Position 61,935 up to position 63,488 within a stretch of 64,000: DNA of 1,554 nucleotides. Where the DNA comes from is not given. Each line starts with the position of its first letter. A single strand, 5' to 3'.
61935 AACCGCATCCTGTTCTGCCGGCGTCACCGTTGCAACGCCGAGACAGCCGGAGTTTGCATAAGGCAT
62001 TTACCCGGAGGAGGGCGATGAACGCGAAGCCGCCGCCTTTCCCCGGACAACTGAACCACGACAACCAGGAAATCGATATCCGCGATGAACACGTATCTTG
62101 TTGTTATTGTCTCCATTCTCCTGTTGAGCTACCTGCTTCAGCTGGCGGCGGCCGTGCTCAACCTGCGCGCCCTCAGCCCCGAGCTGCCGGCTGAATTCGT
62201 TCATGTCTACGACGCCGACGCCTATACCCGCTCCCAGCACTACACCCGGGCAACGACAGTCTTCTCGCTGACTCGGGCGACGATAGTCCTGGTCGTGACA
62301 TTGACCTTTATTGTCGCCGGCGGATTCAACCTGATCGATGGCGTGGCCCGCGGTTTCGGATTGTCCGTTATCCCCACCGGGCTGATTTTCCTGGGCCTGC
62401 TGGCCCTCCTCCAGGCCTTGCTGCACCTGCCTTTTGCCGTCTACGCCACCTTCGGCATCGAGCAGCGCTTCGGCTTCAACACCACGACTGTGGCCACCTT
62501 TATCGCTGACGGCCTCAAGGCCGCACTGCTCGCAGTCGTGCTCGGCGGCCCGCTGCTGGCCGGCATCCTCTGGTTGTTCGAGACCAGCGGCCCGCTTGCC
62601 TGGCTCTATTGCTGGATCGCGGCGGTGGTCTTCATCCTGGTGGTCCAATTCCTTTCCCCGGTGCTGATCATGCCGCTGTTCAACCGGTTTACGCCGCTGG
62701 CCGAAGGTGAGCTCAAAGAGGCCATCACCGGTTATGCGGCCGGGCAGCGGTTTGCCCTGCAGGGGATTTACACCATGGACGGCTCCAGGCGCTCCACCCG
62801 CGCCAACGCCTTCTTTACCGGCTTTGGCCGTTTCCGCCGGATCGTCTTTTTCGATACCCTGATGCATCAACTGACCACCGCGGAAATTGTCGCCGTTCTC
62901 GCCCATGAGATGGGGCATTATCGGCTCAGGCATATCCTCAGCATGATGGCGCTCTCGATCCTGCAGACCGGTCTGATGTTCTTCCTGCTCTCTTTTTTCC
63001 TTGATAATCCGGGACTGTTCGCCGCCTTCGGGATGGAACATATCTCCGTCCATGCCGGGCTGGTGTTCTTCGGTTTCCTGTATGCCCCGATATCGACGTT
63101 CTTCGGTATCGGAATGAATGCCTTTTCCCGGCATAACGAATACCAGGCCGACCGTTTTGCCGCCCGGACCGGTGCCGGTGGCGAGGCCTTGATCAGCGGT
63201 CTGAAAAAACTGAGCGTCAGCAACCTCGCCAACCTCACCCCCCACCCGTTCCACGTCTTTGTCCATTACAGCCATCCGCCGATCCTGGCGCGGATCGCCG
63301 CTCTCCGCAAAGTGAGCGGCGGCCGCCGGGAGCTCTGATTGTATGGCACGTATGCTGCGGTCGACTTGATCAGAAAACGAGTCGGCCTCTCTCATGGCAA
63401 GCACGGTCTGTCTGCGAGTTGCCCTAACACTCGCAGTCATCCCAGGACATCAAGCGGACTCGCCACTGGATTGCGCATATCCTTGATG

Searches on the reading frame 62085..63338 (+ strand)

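Call 59: search_protein_families(library=pfam, proteins=[window:62085-63338:+], max_evalue=0.0001)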
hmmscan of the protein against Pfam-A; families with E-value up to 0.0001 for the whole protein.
window:62085-63338:+ (417 aa): 2 families
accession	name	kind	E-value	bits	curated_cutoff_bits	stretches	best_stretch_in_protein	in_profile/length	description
PF16491.10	Peptidase_M48_N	-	2.2e-51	174.7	27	1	27-201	5-179/179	CAAX prenyl protease N-terminal, five membrane helices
PF01435.24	Peptidase_M48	-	2.4e-34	119.2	20.3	1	205-409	2-184/186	Peptidase family M48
